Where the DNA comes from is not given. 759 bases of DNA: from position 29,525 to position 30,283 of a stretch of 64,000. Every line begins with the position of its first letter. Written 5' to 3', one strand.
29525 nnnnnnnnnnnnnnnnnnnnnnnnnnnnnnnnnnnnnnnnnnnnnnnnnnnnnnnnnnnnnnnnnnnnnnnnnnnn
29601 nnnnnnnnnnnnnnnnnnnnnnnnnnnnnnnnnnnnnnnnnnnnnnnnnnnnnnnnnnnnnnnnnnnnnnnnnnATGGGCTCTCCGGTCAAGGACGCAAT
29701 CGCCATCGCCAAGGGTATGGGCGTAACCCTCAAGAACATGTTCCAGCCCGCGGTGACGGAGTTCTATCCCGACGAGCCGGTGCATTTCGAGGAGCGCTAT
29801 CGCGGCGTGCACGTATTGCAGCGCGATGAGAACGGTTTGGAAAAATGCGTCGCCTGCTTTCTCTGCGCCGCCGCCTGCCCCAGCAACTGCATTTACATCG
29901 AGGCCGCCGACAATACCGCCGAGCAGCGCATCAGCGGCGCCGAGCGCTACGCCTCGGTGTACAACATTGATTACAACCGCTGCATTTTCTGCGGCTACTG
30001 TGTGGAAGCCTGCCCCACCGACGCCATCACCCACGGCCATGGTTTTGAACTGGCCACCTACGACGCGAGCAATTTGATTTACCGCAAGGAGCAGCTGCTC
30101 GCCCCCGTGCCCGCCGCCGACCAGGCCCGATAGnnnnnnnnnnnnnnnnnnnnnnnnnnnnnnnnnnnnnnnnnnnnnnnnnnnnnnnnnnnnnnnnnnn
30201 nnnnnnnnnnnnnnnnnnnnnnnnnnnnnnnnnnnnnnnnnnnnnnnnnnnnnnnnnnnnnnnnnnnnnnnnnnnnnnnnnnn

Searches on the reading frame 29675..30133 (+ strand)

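Call 25: search_protein_families(library=ncbifam, proteins=[window:29675-30133:+], max_evalue=0.00001)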
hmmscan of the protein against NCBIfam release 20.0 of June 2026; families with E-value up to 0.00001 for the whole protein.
window:29675-30133:+ (152 aa): 44 families (the best 25 are shown)
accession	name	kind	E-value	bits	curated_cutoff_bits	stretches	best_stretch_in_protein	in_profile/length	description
NF004537.0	PRK05888.1-3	equivalog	1e-54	185.2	163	1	9-146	21-158/204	NADH-quinone oxidoreductase subunit NuoI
TIGR01971.1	NuoI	subfamily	2.6e-42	143.2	113.05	1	14-141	1-121/121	NADH-quinone oxidoreductase, chain I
NF004536.0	PRK05888.1-1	equivalog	1.5e-41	141.7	212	1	6-143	8-139/180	NADH-quinone oxidoreductase subunit NuoI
NF004538.0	PRK05888.1-4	equivalog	7.7e-38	129.6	135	1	11-143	16-142/162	NADH-quinone oxidoreductase subunit NuoI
NF004539.0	PRK05888.1-5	equivalog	8.4e-38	129.6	225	1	10-143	15-142/162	NADH-quinone oxidoreductase subunit NuoI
NF004542.0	PRK05888.2-3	equivalog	8.1e-29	100.5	248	1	12-144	37-164/203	NADH-quinone oxidoreductase subunit NuoI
NF004544.0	PRK05888.2-6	equivalog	3.2e-27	95.5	457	1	10-139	33-157/220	NADH-quinone oxidoreductase subunit NuoI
NF004540.0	PRK05888.2-1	equivalog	3e-26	91.6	215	1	10-135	3-120/139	NADH-quinone oxidoreductase subunit NuoI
NF009053.0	PRK12387.1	subfamily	4.2e-23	82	204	1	26-139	13-111/180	formate hydrogenlyase complex iron-sulfur subunit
NF004541.0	PRK05888.2-2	equivalog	1.3e-21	77.1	217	1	13-140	22-133/168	NADH-quinone oxidoreductase subunit NuoI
TIGR00403.1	ndhI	equivalog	5e-21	75.1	302.35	1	5-138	16-139/183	NAD(P)H-quinone oxidoreductase subunit I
NF040612.1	F420_dehyd_FpoI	exception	3.5e-20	72.2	180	1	15-142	6-125/135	F420H2 dehydrogenase subunit FpoI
NF004546.0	PRK05888.3-3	equivalog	2e-19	69.8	260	1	17-139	29-145/196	NADH-quinone oxidoreductase subunit NuoI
NF006221.0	PRK08348.1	subfamily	2e-17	63.1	124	1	17-132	9-106/136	NADH-plastoquinone oxidoreductase subunit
NF004543.0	PRK05888.2-5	equivalog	3.3e-17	62.7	243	1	17-129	25-126/217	NADH-quinone oxidoreductase subunit NuoI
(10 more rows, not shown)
